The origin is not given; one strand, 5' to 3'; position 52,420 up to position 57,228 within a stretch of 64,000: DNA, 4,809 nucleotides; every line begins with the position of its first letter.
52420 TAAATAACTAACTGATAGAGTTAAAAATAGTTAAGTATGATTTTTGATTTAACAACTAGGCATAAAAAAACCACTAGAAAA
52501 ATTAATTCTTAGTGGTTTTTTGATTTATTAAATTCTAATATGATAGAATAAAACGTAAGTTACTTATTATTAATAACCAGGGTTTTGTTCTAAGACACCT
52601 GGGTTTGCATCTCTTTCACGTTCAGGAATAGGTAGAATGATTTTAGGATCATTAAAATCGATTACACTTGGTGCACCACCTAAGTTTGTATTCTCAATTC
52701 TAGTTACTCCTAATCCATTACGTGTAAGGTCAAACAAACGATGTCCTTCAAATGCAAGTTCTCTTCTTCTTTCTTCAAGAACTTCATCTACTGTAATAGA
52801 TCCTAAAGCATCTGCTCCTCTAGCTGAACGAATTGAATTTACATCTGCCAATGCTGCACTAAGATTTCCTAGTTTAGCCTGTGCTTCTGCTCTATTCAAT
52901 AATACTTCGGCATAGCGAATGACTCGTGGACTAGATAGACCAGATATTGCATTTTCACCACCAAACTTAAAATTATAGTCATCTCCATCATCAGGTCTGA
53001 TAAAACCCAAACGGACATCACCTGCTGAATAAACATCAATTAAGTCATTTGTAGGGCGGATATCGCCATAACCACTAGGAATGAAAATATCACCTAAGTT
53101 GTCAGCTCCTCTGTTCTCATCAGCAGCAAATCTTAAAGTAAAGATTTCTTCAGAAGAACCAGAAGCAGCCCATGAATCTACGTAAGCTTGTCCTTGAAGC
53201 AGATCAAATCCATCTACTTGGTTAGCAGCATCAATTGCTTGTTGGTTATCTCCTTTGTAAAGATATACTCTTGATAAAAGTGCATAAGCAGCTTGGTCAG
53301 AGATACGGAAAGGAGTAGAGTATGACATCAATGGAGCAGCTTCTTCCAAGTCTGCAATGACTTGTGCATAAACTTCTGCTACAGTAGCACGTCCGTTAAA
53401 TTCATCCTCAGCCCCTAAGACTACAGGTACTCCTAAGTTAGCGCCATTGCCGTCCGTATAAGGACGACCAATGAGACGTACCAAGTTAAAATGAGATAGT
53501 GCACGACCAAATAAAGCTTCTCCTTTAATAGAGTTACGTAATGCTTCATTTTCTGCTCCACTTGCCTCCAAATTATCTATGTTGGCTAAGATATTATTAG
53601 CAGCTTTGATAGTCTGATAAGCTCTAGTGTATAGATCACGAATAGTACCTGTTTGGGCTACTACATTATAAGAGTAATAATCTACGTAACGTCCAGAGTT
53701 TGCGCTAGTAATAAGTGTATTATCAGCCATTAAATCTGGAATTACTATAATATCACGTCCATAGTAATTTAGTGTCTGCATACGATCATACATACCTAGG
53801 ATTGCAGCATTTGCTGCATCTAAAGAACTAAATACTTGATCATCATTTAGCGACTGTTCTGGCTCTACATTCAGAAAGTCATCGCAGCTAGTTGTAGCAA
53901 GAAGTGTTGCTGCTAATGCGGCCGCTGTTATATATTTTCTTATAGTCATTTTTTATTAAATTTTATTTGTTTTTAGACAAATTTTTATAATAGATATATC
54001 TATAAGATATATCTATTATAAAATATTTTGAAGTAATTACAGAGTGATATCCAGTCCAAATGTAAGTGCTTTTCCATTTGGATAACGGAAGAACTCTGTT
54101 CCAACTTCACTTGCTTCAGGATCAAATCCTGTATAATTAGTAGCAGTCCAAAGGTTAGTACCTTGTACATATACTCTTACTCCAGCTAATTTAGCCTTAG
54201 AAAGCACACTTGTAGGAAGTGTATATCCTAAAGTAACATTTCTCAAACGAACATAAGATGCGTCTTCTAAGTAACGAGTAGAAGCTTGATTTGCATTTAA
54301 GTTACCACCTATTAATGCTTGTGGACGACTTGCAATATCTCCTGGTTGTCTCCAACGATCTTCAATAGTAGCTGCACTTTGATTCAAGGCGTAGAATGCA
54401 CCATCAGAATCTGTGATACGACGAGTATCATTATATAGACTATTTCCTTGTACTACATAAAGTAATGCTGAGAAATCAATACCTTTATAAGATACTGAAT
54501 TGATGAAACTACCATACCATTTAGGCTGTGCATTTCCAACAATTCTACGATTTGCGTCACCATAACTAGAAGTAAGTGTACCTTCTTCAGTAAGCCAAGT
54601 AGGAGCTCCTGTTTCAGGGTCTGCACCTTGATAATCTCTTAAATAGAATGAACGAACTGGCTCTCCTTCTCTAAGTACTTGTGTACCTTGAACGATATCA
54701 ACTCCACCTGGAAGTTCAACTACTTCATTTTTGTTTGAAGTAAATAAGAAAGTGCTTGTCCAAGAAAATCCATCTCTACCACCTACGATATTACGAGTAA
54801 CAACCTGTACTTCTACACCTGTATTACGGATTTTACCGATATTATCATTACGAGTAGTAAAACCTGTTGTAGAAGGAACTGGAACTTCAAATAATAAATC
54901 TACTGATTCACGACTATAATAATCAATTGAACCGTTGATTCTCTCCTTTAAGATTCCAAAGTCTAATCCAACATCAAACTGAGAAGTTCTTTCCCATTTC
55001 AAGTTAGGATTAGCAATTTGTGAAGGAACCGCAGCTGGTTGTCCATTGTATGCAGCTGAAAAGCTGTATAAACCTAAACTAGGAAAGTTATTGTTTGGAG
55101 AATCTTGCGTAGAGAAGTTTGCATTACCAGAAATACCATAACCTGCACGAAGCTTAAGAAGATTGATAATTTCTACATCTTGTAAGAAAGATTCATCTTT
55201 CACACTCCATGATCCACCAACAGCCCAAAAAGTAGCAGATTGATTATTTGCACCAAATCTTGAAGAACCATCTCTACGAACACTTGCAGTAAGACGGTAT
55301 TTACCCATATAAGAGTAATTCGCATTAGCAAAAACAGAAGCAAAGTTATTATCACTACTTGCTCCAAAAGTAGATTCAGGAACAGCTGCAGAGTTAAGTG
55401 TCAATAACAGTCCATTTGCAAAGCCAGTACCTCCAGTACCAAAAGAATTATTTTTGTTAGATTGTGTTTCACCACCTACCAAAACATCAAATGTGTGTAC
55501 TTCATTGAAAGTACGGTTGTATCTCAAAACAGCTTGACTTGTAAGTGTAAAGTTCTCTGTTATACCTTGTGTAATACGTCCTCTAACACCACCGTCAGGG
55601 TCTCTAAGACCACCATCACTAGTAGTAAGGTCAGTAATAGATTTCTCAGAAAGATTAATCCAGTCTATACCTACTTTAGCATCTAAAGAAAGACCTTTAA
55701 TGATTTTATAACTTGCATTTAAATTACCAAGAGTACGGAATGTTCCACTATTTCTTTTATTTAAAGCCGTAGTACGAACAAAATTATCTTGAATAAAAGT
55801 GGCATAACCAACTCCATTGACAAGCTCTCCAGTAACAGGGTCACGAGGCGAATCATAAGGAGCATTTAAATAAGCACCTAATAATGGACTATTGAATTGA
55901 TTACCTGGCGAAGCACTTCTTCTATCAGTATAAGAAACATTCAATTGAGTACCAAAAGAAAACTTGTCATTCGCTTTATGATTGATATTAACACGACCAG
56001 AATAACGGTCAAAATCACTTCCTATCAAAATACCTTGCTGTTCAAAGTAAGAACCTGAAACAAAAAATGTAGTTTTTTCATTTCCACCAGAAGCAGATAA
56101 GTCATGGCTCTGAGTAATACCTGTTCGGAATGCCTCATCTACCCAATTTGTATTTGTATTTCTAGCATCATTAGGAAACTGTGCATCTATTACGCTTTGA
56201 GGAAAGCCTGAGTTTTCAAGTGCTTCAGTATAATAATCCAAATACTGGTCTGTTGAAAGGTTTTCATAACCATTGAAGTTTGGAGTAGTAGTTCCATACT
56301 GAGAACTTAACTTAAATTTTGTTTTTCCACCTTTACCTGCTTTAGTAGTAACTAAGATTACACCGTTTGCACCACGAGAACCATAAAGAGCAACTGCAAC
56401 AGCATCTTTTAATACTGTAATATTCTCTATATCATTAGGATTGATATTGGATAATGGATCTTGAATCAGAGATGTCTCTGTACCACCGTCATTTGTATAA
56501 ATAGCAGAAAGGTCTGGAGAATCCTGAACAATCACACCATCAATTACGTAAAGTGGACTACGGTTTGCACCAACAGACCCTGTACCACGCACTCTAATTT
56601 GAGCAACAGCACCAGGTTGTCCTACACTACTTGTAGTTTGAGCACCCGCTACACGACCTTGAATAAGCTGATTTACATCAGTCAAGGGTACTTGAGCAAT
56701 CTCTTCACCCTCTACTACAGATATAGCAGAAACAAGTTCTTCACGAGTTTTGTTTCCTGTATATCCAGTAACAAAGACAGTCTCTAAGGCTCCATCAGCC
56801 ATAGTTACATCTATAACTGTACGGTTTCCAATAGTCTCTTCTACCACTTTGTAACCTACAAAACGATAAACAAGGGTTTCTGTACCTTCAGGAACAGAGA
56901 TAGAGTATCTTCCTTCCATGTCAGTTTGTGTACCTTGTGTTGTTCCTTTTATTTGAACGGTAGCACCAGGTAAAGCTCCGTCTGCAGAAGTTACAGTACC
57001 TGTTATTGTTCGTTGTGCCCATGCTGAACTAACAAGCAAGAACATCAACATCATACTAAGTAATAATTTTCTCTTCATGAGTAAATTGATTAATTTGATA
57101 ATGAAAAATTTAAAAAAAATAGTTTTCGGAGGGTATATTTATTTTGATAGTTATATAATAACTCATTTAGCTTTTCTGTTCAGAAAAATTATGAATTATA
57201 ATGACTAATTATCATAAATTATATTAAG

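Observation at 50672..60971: Reg_prop/Y_Y_Y periplasmic sensor wired to a PP2C phosphatase output at the head of a susC-susD-fadL-like cluster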

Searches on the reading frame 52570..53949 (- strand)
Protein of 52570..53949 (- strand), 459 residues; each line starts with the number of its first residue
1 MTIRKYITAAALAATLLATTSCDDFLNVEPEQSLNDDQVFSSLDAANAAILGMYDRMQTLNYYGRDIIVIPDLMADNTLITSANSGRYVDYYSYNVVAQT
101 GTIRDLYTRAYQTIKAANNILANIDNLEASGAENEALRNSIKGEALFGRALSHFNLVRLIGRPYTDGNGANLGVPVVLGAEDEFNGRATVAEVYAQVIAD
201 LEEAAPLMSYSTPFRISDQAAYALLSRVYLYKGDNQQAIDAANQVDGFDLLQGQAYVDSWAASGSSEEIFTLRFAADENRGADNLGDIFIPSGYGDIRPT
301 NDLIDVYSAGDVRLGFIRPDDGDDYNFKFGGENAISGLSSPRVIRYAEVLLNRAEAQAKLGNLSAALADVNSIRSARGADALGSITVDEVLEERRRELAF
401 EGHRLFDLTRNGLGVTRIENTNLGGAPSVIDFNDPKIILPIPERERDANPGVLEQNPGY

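Call 3: search_protein_families(library=pfam, proteins=[window:52570-53949:-], max_evalue=0.01)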
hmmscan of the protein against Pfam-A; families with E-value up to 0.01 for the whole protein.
window:52570-53949:- (459 aa): 2 families
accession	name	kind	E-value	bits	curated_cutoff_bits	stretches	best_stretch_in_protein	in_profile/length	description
PF14322.12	SusD-like_3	-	3.3e-27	96.4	27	1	24-230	1-191/191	Starch-binding associating with outer membrane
PF07980.17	SusD_RagB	-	5e-27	95.8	23.1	1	342-459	157-297/297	SusD family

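Call 6: search_protein_families(library=ncbifam, proteins=[window:52570-53949:-], max_evalue=0.01)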
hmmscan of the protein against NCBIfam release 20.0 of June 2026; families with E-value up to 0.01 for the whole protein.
window:52570-53949:- (459 aa): 2 families
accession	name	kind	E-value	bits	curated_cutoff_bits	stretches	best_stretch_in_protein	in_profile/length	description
NF033071.0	SusD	exception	1.4e-17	63.1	725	1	343-459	441-558/558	starch-binding outer membrane lipoprotein SusD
NF033072.0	NanU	exception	1.1e-10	41.2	425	1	6-233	4-228/521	SusD family outer membrane lipoprotein NanU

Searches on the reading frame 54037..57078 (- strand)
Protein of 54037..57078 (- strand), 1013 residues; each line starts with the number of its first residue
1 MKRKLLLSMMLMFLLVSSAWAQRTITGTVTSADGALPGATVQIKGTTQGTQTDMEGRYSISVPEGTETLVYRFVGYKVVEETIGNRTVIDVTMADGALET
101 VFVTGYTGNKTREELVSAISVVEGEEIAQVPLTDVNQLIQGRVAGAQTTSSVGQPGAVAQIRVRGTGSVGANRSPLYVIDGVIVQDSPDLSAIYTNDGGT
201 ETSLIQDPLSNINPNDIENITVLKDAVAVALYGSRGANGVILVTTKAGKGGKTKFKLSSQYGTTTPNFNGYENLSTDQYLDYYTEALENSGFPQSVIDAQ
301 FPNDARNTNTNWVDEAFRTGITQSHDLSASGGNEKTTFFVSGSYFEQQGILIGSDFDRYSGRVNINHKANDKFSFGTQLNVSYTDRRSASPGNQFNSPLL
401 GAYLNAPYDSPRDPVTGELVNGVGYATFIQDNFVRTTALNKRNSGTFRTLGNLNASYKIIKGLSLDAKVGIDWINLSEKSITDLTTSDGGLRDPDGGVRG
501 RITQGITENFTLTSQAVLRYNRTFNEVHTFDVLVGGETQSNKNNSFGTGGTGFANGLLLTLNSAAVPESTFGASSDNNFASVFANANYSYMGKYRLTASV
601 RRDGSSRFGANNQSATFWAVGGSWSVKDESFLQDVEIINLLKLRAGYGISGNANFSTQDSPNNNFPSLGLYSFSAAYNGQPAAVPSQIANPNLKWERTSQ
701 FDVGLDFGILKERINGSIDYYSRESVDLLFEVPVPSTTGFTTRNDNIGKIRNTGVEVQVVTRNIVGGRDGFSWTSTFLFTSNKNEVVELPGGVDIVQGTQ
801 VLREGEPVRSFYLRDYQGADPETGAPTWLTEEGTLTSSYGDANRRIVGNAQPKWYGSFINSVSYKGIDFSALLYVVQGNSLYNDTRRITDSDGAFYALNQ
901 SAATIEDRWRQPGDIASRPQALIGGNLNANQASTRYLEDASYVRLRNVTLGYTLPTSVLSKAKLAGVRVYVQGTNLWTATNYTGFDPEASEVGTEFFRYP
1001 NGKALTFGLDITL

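Call 3: search_protein_families(library=pfam, proteins=[window:54037-57078:-], max_evalue=0.01)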
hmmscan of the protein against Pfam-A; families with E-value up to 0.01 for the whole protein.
window:54037-57078:- (1013 aa): 4 families
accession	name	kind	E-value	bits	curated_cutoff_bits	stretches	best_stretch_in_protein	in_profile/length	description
PF13715.12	CarbopepD_reg_2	-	1.9e-18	66.7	32.2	1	25-93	1-76/88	CarboxypepD_reg-like domain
PF00593.30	TonB_dep_Rec_b-barrel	-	3.2e-18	67.3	27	1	443-976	55-436/436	TonB dependent receptor-like, beta-barrel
PF07715.20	Plug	-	3.2e-16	60.2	23.9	1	113-240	3-107/107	TonB-dependent Receptor Plug Domain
PF13620.12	CarboxypepD_reg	-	7.6e-11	42.6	32.3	1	24-93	1-81/82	Carboxypeptidase regulatory-like domain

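Call 6: search_protein_families(library=ncbifam, proteins=[window:54037-57078:-], max_evalue=0.01)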
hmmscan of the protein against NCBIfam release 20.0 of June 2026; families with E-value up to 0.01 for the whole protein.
window:54037-57078:- (1013 aa): 2 families
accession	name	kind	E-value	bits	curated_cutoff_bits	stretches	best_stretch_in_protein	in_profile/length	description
TIGR04056.1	OMP_RagA_SusC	subfamily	1.4e-238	794.9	368.25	1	23-1013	1-981/981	SusC/RagA family TonB-linked outer membrane protein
TIGR04057.1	SusC_RagA_signa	signature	1.5e-17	63.1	46.2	1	216-246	1-31/31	SusC/RagA subfamily TonB-dependent outer membrane receptor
